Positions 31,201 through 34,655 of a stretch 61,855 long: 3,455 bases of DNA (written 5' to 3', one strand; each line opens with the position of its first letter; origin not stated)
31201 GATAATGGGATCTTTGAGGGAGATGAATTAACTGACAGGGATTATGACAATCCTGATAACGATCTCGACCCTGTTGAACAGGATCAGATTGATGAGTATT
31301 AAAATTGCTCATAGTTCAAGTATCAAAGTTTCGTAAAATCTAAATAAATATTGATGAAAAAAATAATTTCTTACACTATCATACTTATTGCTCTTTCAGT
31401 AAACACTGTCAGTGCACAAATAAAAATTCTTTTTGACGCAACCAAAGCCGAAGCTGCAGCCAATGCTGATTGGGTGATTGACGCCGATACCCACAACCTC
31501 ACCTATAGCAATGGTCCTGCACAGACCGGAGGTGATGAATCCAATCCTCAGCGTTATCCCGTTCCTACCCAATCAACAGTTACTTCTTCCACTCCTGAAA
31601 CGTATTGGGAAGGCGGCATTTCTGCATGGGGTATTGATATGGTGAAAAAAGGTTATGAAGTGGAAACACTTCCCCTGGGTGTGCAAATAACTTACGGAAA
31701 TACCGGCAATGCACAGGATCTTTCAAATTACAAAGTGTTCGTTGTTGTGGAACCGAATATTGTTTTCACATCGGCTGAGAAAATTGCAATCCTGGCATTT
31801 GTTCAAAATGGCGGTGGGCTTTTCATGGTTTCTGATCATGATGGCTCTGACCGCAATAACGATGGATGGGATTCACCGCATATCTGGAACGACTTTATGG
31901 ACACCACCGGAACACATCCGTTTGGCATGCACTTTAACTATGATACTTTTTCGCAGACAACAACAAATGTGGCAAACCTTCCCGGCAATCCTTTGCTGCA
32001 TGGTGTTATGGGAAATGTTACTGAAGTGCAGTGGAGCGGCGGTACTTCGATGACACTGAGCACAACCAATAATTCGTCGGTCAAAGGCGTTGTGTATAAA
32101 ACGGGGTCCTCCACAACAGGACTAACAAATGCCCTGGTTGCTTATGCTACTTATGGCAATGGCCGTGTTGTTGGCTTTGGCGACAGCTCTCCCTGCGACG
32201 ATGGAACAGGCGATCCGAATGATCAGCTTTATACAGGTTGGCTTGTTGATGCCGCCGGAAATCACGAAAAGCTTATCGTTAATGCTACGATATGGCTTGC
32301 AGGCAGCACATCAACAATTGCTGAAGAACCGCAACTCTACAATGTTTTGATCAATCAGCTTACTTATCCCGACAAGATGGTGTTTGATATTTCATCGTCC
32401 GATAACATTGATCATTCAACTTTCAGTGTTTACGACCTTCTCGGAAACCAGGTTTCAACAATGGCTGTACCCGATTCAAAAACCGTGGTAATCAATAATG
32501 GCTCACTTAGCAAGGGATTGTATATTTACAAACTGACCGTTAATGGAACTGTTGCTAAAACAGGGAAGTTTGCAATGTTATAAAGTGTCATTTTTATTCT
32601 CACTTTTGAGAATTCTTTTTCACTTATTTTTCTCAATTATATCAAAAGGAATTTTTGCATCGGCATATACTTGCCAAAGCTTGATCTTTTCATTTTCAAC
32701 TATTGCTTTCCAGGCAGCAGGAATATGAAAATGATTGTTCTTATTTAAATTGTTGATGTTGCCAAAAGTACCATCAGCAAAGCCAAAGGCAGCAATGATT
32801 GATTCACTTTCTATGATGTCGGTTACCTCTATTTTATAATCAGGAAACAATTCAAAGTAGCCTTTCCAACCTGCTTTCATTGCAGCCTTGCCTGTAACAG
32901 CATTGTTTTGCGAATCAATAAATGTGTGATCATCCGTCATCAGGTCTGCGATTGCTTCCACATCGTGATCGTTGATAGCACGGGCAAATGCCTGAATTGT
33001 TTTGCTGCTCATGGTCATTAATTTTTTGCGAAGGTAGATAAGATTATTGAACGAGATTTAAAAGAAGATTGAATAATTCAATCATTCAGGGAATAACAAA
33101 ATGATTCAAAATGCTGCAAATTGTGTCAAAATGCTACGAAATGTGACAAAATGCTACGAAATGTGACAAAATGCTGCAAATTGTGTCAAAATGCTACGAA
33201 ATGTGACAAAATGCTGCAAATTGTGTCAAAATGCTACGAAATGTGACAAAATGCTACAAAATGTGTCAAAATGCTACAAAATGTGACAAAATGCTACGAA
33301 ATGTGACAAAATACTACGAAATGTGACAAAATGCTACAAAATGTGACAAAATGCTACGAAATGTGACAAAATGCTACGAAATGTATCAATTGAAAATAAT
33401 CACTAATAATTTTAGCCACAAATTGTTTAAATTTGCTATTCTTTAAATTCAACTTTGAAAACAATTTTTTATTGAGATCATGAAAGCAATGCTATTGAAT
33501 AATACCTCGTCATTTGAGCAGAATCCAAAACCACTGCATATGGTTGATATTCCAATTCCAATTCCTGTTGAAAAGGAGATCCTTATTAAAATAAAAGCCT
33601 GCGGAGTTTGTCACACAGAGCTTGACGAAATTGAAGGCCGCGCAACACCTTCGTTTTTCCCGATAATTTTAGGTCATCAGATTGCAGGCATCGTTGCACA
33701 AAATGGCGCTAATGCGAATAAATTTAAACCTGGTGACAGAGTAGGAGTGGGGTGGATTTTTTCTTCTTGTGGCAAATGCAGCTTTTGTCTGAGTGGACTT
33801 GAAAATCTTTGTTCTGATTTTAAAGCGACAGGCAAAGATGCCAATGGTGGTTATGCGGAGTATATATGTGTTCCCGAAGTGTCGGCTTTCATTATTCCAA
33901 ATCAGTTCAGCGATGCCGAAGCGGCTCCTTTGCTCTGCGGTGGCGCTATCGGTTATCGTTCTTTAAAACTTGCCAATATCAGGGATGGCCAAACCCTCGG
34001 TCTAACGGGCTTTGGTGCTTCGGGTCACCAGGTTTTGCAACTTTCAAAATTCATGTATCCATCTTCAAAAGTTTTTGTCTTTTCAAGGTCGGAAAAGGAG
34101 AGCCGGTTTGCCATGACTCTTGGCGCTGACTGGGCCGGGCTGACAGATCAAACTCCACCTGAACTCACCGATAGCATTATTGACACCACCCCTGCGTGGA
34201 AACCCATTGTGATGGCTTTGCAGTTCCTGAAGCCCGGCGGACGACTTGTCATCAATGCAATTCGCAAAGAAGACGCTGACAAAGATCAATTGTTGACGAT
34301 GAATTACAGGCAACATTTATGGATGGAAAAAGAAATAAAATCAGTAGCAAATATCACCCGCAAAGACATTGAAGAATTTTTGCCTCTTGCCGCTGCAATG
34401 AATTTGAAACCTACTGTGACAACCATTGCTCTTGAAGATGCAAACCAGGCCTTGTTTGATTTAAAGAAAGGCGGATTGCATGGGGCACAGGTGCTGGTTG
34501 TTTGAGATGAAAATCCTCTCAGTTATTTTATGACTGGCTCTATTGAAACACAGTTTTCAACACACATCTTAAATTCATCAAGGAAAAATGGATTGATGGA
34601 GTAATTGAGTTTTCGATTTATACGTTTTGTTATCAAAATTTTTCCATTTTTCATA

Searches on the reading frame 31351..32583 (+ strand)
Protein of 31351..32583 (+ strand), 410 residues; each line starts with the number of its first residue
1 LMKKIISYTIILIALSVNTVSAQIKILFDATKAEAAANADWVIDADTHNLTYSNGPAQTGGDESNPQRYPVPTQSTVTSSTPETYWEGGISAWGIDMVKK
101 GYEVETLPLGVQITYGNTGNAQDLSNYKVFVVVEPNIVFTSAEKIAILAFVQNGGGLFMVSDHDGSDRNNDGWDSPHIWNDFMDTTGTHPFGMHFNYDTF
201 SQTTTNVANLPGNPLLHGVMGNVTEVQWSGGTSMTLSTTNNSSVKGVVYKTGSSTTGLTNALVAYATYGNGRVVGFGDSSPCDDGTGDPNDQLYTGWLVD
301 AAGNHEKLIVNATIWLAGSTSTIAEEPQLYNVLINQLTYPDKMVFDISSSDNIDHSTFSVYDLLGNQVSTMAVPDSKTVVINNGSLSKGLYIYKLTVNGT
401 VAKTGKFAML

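Call 61: search_protein_families(library=pfam, proteins=[window:31351-32583:+])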
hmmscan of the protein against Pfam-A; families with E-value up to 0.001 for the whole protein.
window:31351-32583:+ (410 aa): 3 families
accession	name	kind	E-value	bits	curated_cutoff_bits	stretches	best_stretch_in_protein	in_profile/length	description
PF09822.16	ABC_transp_aux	-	7.7e-05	22.5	34.7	1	96-163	23-82/288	ABC-type uncharacterized transport system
PF18962.6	Por_Secre_tail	-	8.7e-05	23.2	27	1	340-400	5-67/75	Secretion system C-terminal sorting domain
PF14258.12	DUF4350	-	0.00012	22.9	30.4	1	99-174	18-76/181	Domain of unknown function (DUF4350)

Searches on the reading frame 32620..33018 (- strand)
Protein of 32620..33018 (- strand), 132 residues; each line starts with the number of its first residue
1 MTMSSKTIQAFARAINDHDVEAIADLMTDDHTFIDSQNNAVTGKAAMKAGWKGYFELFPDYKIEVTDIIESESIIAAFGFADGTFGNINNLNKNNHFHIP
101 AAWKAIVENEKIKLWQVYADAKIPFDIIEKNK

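Call 36: search_protein_families(library=pfam, proteins=[window:32620-33018:-])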
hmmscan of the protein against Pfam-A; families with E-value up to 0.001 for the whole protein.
window:32620-33018:- (132 aa): 5 families
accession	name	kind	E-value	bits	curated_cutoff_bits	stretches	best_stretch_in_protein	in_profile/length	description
PF12680.13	SnoaL_2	-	1.7e-14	54.7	27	1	8-112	1-99/102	SnoaL-like domain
PF07366.18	SnoaL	-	1.6e-09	38.1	28.4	1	8-112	4-110/126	SnoaL-like polyketide cyclase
PF13474.12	SnoaL_3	-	1.6e-07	32.1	22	1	7-68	4-66/121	SnoaL-like domain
PF14534.12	DUF4440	-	8.3e-07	29.9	25.2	1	8-73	5-69/107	Domain of unknown function (DUF4440)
PF22813.1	TcaA_2nd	-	0.00057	20.7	26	0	5-34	2-31/103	TcaA protein second domain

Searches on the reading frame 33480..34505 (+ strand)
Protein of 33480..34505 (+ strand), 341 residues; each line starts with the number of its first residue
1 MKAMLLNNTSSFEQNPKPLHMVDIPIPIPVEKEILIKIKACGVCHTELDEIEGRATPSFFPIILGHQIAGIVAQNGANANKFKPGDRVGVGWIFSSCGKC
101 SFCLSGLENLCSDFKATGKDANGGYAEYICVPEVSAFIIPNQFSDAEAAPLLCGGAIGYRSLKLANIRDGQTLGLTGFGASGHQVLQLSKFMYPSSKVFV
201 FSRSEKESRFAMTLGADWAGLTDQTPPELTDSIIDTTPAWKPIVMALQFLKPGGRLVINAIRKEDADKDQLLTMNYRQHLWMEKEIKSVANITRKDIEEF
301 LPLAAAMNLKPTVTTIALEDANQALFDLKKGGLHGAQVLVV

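Call 36: search_protein_families(library=pfam, proteins=[window:33480-34505:+])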
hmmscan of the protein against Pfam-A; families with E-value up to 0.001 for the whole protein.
window:33480-34505:+ (341 aa): 3 families
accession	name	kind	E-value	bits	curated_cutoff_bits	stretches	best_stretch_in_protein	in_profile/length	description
PF08240.17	ADH_N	-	4.6e-27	94.7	23.5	1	31-140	2-103/104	Alcohol dehydrogenase GroES-like domain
PF00107.32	ADH_zinc_N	-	3.5e-06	27.4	31.8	1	182-305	3-128/129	Zinc-binding dehydrogenase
PF13602.12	ADH_zinc_N_2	-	0.00018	22.9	27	1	222-335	16-130/134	Zinc-binding dehydrogenase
